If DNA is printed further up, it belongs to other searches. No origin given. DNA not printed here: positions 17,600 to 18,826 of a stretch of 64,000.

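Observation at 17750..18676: Amidohydrolase-fold protein without the canonical metal ligands, carrying a C-terminal encapsulation-peptide-like tail and paired divergently with the BMC operon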

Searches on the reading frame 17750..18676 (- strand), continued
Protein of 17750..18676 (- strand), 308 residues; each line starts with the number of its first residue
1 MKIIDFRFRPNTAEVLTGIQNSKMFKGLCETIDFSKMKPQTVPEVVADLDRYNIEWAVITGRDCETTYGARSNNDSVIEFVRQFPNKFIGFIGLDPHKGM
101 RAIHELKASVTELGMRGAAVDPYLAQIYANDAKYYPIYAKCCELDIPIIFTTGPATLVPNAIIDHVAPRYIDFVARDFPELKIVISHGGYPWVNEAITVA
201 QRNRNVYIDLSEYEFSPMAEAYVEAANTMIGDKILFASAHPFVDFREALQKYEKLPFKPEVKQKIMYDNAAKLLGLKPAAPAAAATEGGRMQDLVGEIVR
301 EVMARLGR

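Call 22: find_related_loci(query=window:17750-18676:-, collection=genome_contigs, flank=10000)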
Query window:17750-18676:- (308 aa) in genome_contigs; peptide patterns used: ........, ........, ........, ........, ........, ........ (x = any residue, [..] = any of these).
111 stretches matched a pattern; 72 encode a relative of the query (tblastn E <= 1e-3); 70 distinct loci.
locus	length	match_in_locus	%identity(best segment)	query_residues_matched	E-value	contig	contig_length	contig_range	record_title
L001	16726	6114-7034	96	1-308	0e+0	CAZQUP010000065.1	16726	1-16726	MAG TPA_asm: uncultured Desulfatibacillum sp. isolate SRP290908_co1_394 genome assembly, contig: NODE_4647_length_16726_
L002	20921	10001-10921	96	1-308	0e+0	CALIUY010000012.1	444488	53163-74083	MAG: uncultured Desulfobacterales bacterium isolate R1_Bin_MAXBIN__047_sub_1 genome assembly, contig: c_000000431516_par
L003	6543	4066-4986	90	1-308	0e+0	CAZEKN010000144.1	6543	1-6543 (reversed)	MAG TPA_asm: uncultured Desulfatibacillum sp. isolate binchicken_co234_292 genome assembly, contig: NODE_11272_length_65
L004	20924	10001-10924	87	1-308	0e+0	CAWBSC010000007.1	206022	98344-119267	MAG: uncultured delta proteobacterium isolate MFD01872.bin.2.29 genome assembly, contig: contig_154889, whole genome sho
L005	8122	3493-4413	88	1-308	0e+0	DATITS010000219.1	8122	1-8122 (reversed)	MAG TPA_asm: Desulfobacterales bacterium isolate SMAG_U15961 k141_737183, whole genome shotgun sequence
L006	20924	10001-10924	87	1-308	0e+0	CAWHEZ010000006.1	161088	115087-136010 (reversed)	MAG: uncultured delta proteobacterium isolate MFD00905.bin.2.117 genome assembly, contig: contig_18166, whole genome sho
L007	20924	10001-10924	87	1-308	0e+0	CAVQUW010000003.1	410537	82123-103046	MAG: uncultured delta proteobacterium isolate MFD09964.bin.2.252 genome assembly, contig: contig_11920, whole genome sho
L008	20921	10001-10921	89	1-308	0e+0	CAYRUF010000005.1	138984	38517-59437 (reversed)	MAG TPA_asm: uncultured Desulfatibacillum sp. isolate binchicken_co107_359 genome assembly, contig: NODE_236_length_1389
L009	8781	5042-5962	87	1-308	0e+0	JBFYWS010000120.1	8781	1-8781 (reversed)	MAG: Desulfobacteraceae bacterium isolate PPR_0356 k121_4672565, whole genome shotgun sequence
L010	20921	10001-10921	88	1-308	0e+0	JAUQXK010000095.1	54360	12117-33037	MAG: Desulfobacterales bacterium isolate BIN27 contig_148886, whole genome shotgun sequence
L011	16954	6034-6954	89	1-308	0e+0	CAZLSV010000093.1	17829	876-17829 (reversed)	MAG TPA_asm: uncultured Desulfatibacillum sp. isolate binchicken_co266_254 genome assembly, contig: NODE_5182_length_178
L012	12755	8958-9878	86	1-308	0e+0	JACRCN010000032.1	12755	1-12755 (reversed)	MAG: Deltaproteobacteria bacterium isolate NC_groundwater_1647_Pr3_B-0.1um_60_22 SR-2_scaffold_141_858025, whole genome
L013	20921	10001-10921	88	1-308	0e+0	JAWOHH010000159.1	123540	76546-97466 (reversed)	MAG: Desulfobacterales bacterium isolate CWP4-2.bin.27 k191_1582884, whole genome shotgun sequence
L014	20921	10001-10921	88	1-308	0e+0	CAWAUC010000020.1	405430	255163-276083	MAG: uncultured delta proteobacterium isolate MFD02416.bin.1.144 genome assembly, contig: contig_53477, whole genome sho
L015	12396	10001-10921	84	1-308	1e-177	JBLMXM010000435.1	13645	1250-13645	MAG: Hyphomicrobiales bacterium isolate MAG256 PRJNA957066_bin37_renamed_434, whole genome shotgun sequence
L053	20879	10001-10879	65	1-286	5e-129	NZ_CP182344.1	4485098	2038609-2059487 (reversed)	MAG: Maridesulfovibrio sp. isolate LRMN2-isolate chromosome, complete genome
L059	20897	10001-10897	58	1-290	3e-117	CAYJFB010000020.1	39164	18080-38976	MAG TPA_asm: uncultured Desulfovibrionaceae bacterium isolate ERP123703_co1_353 genome assembly, contig: NODE_977_length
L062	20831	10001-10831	58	1-276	4e-107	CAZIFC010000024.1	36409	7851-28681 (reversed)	MAG TPA_asm: uncultured Lawsonia sp. isolate SRP335695_co1_37 genome assembly, contig: NODE_474_length_36409_cov_67.9092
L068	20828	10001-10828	53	1-276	5e-95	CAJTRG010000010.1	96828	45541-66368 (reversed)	MAG TPA_asm: uncultured Mailhella sp. isolate MGBC110551 genome assembly, contig: MGBC110551.10, whole genome shotgun se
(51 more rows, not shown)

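Call 41: predict_structure(alignment_id=A1)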
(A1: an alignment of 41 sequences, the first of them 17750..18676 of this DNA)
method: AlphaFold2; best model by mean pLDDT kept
length: 308 residues; sequences in the alignment: 41
mean_pLDDT: 80.4   pTM: 0.80
mean pLDDT of the five models: 80.4, 79.8, 79.2, 77.1, 75.8
residues with pLDDT >= 90: 121; 70-90: 115; 50-70: 45; < 50: 27
segments of 3 or more residues with pLDDT < 50: 64-67, 124-126, 154-165, 282-289
pLDDT, mean of each block of 10 residues (from residue 1): 90 77 68 77 92 94 57 83 94 85 94 92 54 85 94 48 55 91 78 85 93 64 92 89 82 90 96 85 46 81 83
secondary structure, 60 per line:
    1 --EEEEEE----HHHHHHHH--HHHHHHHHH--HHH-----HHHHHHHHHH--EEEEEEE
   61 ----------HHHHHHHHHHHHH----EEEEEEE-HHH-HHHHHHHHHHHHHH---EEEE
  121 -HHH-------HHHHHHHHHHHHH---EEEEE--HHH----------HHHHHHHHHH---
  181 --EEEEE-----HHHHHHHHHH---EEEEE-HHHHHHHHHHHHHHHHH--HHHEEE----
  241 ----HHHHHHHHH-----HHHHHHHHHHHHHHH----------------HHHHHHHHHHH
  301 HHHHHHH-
elements in order: E3-8 H13-20 H23-31 H42-51 E54-60 H71-83 E88-94 H100-113 E117-120 H132-144 E148-152 H168-177 E183-187 H193-202 E206-210 H212-228 E234-236 H245-253 H259-273 H290-307

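Call 42: search_protein_representatives(protein=window:17750-18676:-)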
Query: 308 residues. Proteins with E-value up to 0.001 (for the whole library): 5723; up to 1e-10: 1996; up to 1e-30: 191. The best 150 are listed.
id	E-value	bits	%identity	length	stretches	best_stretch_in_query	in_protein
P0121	1.2e-81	291.0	69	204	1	78-264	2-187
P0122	2.5e-74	266.9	57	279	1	1-219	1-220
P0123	8.9e-74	265.1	47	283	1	1-276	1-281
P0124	3.3e-70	253.4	42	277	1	1-276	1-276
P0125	6.0e-70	252.5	59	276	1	60-250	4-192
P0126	7.8e-70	252.2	45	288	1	1-274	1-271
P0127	2.7e-68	247.1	46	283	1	3-276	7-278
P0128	4.4e-68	246.4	67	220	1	116-276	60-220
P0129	2.8e-66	240.5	63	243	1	44-215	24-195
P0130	1.3e-64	235.0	41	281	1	1-275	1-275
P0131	7.3e-64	232.6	43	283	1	1-276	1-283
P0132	1.3e-61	225.2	57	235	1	1-169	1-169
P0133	6.1e-61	223.0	63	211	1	104-264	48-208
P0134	1.5e-60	221.7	41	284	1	1-277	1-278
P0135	5.6e-60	219.8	41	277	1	3-277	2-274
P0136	2.3e-59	217.8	43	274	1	1-275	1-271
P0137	9.1e-59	215.8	41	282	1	1-274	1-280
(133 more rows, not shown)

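Call 47: fold_search(model_id=the predicted structure, library=pdb)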
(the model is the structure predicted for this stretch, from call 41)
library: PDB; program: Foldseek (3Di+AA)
matches with E <= 10: 1669; with E <= 0.001: 206
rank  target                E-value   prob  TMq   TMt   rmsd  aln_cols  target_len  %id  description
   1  3irs_A                3.3e-16  1.00  0.69  0.75   4.5       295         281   28  CRYSTAL STRUCTURE OF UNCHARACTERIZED TIM-BARREL PROTEIN BB4693 FROM Bordetella bronchiseptica (released 2009-09-01)
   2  6dxs_A                1.1e-13  1.00  0.62  0.57   7.6       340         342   19  Crystal structure of the LigJ hydratase E284Q mutant substrate complex with (3Z)-2-keto-4-carboxy-3-hexenedioate (released 2018-09-26)
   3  3s4t_A                1.6e-13  1.00  0.62  0.58   6.3       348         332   20  Crystal structure of putative amidohydrolase-2 (EFI-target 500288)from Polaromonas sp. JS666 (released 2011-08-24)
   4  3s4t_B                1.8e-13  1.00  0.63  0.60   6.2       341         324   19  Crystal structure of putative amidohydrolase-2 (EFI-target 500288)from Polaromonas sp. JS666 (released 2011-08-24)
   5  3s4t_E                2.3e-13  1.00  0.62  0.59   6.2       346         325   20  Crystal structure of putative amidohydrolase-2 (EFI-target 500288)from Polaromonas sp. JS666 (released 2011-08-24)
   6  3s4t_G                2.3e-13  1.00  0.61  0.58   6.4       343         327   20  Crystal structure of putative amidohydrolase-2 (EFI-target 500288)from Polaromonas sp. JS666 (released 2011-08-24)
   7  6m53_C                3.6e-13  1.00  0.62  0.59   6.1       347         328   18  Crystal structure of 2, 3-dihydroxybenzoic acid decarboxylase from Fusarium oxysporum (released 2020-07-15)
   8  7bp1_C                3.8e-13  1.00  0.62  0.58   6.2       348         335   17  Crystal structure of 2, 3-dihydroxybenzoic acid decarboxylase from Fusarium oxysporum in complex with Catechol (released 2020-07-15)
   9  2gwg_B                5.2e-13  1.00  0.59  0.56   8.4       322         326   21  Crystal Structure of 4-Oxalomesaconate Hydratase, LigJ, from Rhodopseudomonas palustris, Northeast Structural Genomics (released 2006-05-23)
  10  7wjr_A                5.5e-13  1.00  0.62  0.57   7.1       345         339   19  Crystal structure of dihydroxybenzoate decarboxylase mutant A63S from Aspergillus oryzae in complex with catechol (released 2023-01-18)
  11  7a19_A                6.7e-13  1.00  0.63  0.58   6.7       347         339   18  2,3-Dihydroxybenzoate Decarboxylase of Aspergillus oryzae (released 2020-10-21)
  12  7wmb_A                7.1e-13  1.00  0.62  0.57   7.2       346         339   18  Crystal structure of 2,3-dihydroxybenzoate decarboxylase mutant W23Y from Aspergillus oryzae in complex with catechol (released 2023-01-25)
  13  4qro_G                8.5e-13  1.00  0.64  0.60   5.8       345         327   20  CRYSTAL STRUCTURE of DIHYDROXYBENZOIC ACID DECARBBOXYLASE BPRO_2061 (TARGET EFI-500288) FROM POLAROMONAS SP. JS666 WIT (released 2014-08-06)
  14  7bp1_A                8.5e-13  1.00  0.62  0.57   6.2       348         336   18  Crystal structure of 2, 3-dihydroxybenzoic acid decarboxylase from Fusarium oxysporum in complex with Catechol (released 2020-07-15)
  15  3s4t_C                9.0e-13  1.00  0.62  0.59   6.4       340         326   19  Crystal structure of putative amidohydrolase-2 (EFI-target 500288)from Polaromonas sp. JS666 (released 2011-08-24)
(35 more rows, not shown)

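Call 50: search_solved_structures(query=A2, max_evalue=0.00001, show_alignments=5)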
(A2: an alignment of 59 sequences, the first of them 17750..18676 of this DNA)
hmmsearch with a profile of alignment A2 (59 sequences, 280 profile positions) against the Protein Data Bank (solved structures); distinct sequences matched with E-value up to 0.00001: 45.
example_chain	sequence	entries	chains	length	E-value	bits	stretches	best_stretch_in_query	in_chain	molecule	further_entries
3irs_A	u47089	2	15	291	2.3e-87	296.1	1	2-277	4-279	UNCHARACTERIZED PROTEIN BB4693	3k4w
3nur_A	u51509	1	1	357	5.2e-27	98.1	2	28-169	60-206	Amidohydrolase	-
3s4t_A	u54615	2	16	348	3.5e-24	88.8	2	52-154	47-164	Amidohydrolase 2 | Gamma-resorcylate decarboxylase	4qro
4inf_A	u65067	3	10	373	4.5e-24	88.4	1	46-159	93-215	METAL-DEPENDENT HYDROLASE | 5-Carboxyvanillate Decarboxylase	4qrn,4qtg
4qs5_A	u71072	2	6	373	1.3e-23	87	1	46-159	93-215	Ligw2 Decarboxylase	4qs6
4icm_A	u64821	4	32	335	4.4e-21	78.6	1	48-154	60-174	5-carboxyvanillate decarboxylase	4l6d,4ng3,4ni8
4igm_A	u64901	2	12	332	8.6e-21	77.7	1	46-279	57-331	2-amino-3-carboxymuconate-6-semialdehyde decarboxylase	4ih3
4ofc_A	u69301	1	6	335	8.9e-21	77.6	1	46-279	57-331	2-amino-3-carboxymuconate-6-semialdehyde decarboxylase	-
4ign_A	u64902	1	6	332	8.9e-21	77.6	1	46-279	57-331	2-amino-3-carboxymuconate-6-semialdehyde decarboxylase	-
2wm1_A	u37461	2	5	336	9e-21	77.6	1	46-279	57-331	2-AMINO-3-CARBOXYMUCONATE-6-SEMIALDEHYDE DECARBOXYLASE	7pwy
2dvt_A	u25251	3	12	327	3.9e-19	72.2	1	68-171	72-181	Thermophilic reversible gamma-resorcylate decarboxylase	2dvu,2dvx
2gwg_A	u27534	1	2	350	1.3e-18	70.5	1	3-194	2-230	4-oxalomesaconate hydratase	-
7wjr_A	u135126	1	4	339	5.8e-18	68.4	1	77-154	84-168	2,3-dihydroxybenzoate decarboxylase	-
7wmb_A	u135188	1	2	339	6.1e-18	68.3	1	76-154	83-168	Amidohydrolase 2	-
7wkm_A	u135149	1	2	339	6.1e-18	68.3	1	76-154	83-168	Amidohydrolase 2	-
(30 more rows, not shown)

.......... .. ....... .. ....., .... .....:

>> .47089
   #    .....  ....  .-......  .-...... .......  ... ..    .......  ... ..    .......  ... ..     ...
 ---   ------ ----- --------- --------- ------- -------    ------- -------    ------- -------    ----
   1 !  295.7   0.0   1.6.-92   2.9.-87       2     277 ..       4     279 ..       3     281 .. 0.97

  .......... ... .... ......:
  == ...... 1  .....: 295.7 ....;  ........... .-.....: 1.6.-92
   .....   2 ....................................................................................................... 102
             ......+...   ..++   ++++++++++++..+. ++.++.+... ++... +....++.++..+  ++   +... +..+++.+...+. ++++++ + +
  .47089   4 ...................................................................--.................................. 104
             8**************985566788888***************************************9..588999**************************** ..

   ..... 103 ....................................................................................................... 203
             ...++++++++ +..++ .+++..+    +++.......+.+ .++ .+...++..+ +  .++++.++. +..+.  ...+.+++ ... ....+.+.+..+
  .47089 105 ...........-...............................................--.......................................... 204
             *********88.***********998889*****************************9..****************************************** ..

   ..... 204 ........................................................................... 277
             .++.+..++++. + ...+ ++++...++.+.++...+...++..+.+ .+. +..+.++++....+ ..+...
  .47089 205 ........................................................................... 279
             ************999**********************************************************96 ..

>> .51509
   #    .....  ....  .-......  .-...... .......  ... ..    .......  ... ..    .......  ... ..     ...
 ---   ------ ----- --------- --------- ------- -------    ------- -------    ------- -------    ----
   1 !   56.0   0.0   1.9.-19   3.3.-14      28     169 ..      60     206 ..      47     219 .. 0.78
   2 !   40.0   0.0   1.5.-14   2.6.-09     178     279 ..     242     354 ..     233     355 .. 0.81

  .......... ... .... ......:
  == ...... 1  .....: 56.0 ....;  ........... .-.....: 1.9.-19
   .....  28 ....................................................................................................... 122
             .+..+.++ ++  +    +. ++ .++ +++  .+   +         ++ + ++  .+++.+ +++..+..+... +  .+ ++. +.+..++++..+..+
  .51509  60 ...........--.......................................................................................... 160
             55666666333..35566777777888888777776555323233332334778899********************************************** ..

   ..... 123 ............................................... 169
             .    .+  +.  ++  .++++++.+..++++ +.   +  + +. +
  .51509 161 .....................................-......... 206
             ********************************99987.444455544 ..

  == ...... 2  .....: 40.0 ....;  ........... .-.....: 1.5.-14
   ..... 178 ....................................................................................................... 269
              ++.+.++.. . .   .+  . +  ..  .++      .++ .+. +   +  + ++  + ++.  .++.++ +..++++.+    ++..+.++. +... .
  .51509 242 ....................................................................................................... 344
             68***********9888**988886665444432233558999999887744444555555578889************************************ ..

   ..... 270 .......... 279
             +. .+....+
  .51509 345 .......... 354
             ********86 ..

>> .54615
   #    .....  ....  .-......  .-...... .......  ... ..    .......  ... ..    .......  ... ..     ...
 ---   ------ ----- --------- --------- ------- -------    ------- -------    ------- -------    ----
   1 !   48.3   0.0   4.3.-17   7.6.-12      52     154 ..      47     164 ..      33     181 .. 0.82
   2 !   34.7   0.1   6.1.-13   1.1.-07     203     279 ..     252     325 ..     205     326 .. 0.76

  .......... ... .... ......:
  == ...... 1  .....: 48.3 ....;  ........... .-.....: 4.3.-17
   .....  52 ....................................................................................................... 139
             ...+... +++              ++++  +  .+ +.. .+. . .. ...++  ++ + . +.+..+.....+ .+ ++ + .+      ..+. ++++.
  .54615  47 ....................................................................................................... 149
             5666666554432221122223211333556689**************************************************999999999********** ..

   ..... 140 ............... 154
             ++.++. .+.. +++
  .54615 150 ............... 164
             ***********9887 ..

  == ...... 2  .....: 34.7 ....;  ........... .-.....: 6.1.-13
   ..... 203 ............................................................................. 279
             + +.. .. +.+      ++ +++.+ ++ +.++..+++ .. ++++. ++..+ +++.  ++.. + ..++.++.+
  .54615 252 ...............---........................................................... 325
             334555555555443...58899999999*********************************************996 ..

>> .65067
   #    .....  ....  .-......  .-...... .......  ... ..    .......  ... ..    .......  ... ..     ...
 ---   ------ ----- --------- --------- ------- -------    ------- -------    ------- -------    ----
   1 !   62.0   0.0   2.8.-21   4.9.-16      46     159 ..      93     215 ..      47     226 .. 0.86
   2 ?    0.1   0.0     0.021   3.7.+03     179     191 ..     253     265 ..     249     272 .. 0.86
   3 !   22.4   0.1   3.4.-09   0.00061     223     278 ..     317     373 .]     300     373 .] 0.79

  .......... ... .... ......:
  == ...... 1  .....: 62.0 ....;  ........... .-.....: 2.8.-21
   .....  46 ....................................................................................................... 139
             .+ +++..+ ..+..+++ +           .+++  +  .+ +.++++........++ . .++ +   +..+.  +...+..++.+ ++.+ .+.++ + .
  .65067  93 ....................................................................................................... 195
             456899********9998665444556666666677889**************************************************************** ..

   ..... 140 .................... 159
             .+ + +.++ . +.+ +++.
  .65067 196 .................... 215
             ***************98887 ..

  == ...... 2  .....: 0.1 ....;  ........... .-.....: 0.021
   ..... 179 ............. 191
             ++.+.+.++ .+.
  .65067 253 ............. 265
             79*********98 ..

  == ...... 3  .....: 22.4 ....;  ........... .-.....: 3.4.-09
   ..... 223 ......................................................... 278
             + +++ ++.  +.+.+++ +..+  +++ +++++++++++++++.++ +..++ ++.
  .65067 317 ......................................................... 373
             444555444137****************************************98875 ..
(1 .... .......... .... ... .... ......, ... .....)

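Call 71: find_encoding_contigs(protein=P0123, flank=8000, max_places=4)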
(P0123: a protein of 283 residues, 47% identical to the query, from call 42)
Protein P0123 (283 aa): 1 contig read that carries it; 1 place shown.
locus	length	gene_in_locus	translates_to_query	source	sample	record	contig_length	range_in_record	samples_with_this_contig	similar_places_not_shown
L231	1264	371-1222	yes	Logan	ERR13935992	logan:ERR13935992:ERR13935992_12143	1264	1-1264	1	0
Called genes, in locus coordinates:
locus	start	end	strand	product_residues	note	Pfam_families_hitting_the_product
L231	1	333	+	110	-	?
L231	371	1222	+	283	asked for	PF04909:Amidohydro_2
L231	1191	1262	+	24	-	?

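Call 72: find_encoding_contigs(protein=P0124, flank=8000, max_places=3)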
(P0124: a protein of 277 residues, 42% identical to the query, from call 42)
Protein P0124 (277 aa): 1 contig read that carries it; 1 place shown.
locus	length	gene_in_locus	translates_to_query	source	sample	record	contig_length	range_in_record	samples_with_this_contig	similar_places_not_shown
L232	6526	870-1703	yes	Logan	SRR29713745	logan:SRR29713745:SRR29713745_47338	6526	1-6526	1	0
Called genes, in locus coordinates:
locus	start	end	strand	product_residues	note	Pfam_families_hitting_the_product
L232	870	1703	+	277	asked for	PF04909:Amidohydro_2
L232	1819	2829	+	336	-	PF03480:DctP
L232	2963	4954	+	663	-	PF04290:DctQ, PF06808:DctM, PF03606:DcuC (weak)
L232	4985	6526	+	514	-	?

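Call 73: find_encoding_contigs(protein=P0126, flank=8000, max_places=3)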
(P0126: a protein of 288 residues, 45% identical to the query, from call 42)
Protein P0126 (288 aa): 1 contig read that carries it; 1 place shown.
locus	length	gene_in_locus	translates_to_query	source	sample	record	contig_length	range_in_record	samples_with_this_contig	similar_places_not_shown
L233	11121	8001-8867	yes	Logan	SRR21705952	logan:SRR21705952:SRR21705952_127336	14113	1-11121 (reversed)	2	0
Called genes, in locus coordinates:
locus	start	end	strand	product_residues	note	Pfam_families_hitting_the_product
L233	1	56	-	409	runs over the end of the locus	PF02771:Acyl-CoA_dh_N, PF02770:Acyl-CoA_dh_M, PF00441:Acyl-CoA_dh_1, PF08028:Acyl-CoA_dh_2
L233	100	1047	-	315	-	PF01144:CoA_trans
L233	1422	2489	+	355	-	PF00126:HTH_1, PF03466:LysR_substrate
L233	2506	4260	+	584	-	PF00496:SBP_bac_5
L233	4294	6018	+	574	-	PF00496:SBP_bac_5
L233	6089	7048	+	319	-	PF19300:BPD_transp_1_N (weak), PF00528:BPD_transp_1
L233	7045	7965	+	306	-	PF12911:OppC_N (weak), PF00528:BPD_transp_1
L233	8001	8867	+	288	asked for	PF04909:Amidohydro_2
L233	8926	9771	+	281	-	PF04909:Amidohydro_2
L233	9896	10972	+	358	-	PF03601:Cons_hypoth698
